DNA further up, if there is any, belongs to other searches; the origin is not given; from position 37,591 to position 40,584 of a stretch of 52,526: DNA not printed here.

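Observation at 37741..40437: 898-aa Sec-secreted orphan protein with a Gly/Ser-rich amphipathic segment: candidate toxin or adhesin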

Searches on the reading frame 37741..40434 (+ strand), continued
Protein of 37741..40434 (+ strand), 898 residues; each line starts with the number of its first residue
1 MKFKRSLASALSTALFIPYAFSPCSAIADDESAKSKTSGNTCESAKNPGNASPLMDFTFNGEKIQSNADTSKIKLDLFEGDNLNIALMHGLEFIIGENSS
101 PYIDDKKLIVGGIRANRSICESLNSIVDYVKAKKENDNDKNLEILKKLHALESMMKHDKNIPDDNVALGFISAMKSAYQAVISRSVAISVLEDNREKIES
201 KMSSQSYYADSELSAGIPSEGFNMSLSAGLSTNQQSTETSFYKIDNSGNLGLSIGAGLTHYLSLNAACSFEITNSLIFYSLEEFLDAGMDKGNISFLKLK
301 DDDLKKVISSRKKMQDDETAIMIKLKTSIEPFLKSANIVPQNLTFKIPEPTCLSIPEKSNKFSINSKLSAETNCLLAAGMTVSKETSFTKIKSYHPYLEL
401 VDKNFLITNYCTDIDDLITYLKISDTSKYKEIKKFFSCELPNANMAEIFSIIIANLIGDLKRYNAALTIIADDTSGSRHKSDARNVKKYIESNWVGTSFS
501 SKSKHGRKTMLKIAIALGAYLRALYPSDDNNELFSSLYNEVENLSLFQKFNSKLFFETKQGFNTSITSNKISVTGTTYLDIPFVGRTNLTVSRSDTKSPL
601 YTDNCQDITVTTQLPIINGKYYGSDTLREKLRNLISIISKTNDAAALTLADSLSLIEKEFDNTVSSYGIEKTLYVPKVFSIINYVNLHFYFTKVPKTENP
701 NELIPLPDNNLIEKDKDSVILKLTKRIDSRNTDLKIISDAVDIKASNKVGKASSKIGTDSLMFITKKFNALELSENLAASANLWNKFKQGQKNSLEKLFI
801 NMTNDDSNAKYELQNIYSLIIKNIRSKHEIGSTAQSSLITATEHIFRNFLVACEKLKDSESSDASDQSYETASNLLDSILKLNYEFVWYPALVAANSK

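Call 56: fold_search(model_id=the predicted structure, library=pdb)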
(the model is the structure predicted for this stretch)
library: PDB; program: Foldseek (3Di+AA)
matches with E <= 10: 518; with E <= 0.001: 5
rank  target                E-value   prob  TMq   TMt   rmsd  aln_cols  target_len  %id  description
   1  2r4l_B                4.3e-04  0.93  0.12  0.20  23.4       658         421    7  Crystal structure of the long-chain fatty acid transporter FadL mutant P34A (released 2008-09-16)
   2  3pgs_A                5.3e-04  0.90  0.12  0.19  24.2       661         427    7  Phe3Gly mutant of EcFadL (released 2011-05-25)
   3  3pf1_A                6.3e-04  0.96  0.13  0.21  21.6       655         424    7  E. coli FadL Asp348Ala mutant (released 2011-05-25)
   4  2r4l_C                6.3e-04  0.91  0.13  0.22  22.5       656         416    8  Crystal structure of the long-chain fatty acid transporter FadL mutant P34A (released 2008-09-16)
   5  1t16_A                9.6e-04  0.93  0.13  0.22  20.8       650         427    7  Crystal structure of the bacterial fatty acid transporter FadL from Escherichia coli (released 2004-06-15)
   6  3pgs_B                1.1e-03  0.89  0.12  0.21  24.1       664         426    7  Phe3Gly mutant of EcFadL (released 2011-05-25)
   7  3dwn_A                1.3e-03  0.89  0.13  0.21  22.3       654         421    6  Crystal structure of the long-chain fatty acid transporter FadL mutant A77E/S100R (released 2008-12-16)
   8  2r4o_A                1.7e-03  0.84  0.12  0.20  22.6       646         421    6  Crystal structure of the long-chain fatty acid transporter FadL mutant delta NPA (released 2008-09-16)
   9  4gey                  1.8e-03  0.69  0.11  0.19  26.7       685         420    6  High pH structure of Pseudomonas putida OprB (released 2012-10-24)
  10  3kvn_A                4.4e-03  0.82  0.11  0.15  24.0       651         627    6  Crystal structure of the full-length autotransporter EstA from Pseudomonas aeruginosa (released 2010-01-26)
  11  3kvn_X                9.4e-03  0.75  0.12  0.15  24.0       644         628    6  Crystal structure of the full-length autotransporter EstA from Pseudomonas aeruginosa (released 2010-01-26)
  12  6wil                  1.2e-02  0.89  0.13  0.19  17.7       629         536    5  CdiB from Acinetobacter baumannii (released 2020-11-04)
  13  3dwo                  1.4e-02  0.63  0.13  0.21  21.2       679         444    6  Crystal structure of a Pseudomonas aeruginosa FadL homologue (released 2008-12-16)
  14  3pgu                  1.9e-02  0.66  0.13  0.23  20.7       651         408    6  Phe3Glu mutant of EcFadL (released 2011-05-25)
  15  6v78_A                2.5e-02  0.28  0.10  0.19  25.1       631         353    6  OmpK37 porin (released 2020-04-01)
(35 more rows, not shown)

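Call 60: fold_search(model_id=the predicted structure, library=viral)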
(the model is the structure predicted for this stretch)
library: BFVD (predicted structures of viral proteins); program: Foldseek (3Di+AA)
matches with E <= 10: 300; with E <= 0.001: 0
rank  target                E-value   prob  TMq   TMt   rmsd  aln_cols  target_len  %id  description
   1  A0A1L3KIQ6            2.1e-03  0.20  0.05  0.09  39.1       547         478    9  Uncharacterized protein [Hubei levi-like virus 8]
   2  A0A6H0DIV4            1.4e-02  0.09  0.04  0.08  34.1       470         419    8  Uncharacterized protein [de Gerlache virus]
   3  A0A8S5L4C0            2.6e-02  0.10  0.06  0.10  40.0       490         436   10  Maturation protein (Fragment) [ssRNA phage Esthiorhiza.1_9]
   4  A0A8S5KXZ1            2.8e-02  0.11  0.06  0.10  34.6       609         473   10  Maturation protein [ssRNA phage SRR6960799_18]
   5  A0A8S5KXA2            3.4e-02  0.06  0.04  0.07  32.7       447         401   10  Maturation protein [ssRNA phage Gerhypos.1_18]
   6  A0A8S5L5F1            5.6e-02  0.08  0.05  0.09  29.5       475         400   11  Maturation protein [ssRNA phage SRR6960551_4]
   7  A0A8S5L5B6            6.1e-02  0.06  0.05  0.08  38.8       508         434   11  Maturation protein [ssRNA phage SRR7976299_15]
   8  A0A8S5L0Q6            9.3e-02  0.06  0.04  0.08  30.7       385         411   11  Maturation protein [ssRNA phage SRR6960797_3]
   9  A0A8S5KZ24            1.2e-01  0.08  0.05  0.11  32.0       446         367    9  Maturation protein [ssRNA phage Zoerhiza.2_30]
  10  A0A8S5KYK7            1.2e-01  0.05  0.06  0.08  30.7       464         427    7  Maturation protein [ssRNA phage Gephyllon.4_17]
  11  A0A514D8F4            1.4e-01  0.04  0.04  0.08  35.2       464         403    9  Maturation [Leviviridae sp.]
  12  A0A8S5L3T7            1.5e-01  0.06  0.06  0.10  27.1       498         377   10  Maturation protein [ssRNA phage SRR5208575_1]
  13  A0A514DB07            1.5e-01  0.06  0.06  0.09  32.4       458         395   11  Maturation [Leviviridae sp.]
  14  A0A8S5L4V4            1.6e-01  0.05  0.06  0.10  31.4       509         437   11  Maturation protein [ssRNA phage SRR5466728_1]
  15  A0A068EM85            2.2e-01  0.04  0.05  0.08  37.5       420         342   11  Maturation/attachment protein [Marine phage AC]
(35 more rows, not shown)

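Call 62: list_cluster_members(proteins=[P0046, P0048, P0049, P0053, P0056, P0058, P0062, P0064, P0071, P0077])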
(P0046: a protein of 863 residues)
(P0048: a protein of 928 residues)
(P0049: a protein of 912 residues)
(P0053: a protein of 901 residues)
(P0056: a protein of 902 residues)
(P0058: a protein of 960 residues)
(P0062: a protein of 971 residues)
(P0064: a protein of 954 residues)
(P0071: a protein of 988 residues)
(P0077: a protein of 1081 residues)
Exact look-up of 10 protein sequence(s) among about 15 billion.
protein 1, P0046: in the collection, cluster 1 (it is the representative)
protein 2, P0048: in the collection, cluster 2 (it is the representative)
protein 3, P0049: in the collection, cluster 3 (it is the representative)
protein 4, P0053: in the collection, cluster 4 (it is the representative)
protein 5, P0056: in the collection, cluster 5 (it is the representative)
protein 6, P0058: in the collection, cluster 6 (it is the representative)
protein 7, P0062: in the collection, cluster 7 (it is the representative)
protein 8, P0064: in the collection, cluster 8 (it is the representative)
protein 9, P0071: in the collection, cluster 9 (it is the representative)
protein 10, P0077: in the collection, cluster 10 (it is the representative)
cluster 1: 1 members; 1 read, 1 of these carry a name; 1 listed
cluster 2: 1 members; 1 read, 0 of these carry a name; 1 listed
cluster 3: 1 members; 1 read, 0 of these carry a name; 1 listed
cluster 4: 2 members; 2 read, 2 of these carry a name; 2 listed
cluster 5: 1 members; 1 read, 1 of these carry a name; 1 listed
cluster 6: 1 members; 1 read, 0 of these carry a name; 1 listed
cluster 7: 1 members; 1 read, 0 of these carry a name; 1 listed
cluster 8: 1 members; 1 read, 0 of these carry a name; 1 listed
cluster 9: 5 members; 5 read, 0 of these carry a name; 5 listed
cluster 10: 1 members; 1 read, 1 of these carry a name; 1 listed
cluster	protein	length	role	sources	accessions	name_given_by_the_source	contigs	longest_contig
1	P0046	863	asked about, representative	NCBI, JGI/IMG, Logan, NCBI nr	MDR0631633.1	MAG: hypothetical protein LBF54_00025 [Holosporaceae bacterium] | hypothetical protein | hypothetical protein [Holosporaceae bacterium]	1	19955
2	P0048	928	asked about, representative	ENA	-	-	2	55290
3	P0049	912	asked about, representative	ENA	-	-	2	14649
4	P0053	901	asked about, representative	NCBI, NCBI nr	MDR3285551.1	MAG: hypothetical protein LBS83_02605 [Holosporales bacterium] | hypothetical protein [Holosporales bacterium]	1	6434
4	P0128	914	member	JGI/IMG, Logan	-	hypothetical protein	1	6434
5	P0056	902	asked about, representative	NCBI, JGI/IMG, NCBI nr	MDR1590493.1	MAG: hypothetical protein LBR92_00635 [Puniceicoccales bacterium] | hypothetical protein | hypothetical protein [Puniceicoccales bacterium]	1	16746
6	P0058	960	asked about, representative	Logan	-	-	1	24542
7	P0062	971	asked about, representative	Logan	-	-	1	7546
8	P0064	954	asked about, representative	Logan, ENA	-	-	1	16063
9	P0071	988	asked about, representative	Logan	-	-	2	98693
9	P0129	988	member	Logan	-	-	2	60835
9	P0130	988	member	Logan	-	-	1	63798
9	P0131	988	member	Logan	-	-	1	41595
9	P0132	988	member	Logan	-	-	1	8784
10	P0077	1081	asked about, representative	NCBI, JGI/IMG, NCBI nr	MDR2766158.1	MAG: hypothetical protein LBB63_01695 [Holosporaceae bacterium] | hypothetical protein | hypothetical protein [Holosporaceae bacterium]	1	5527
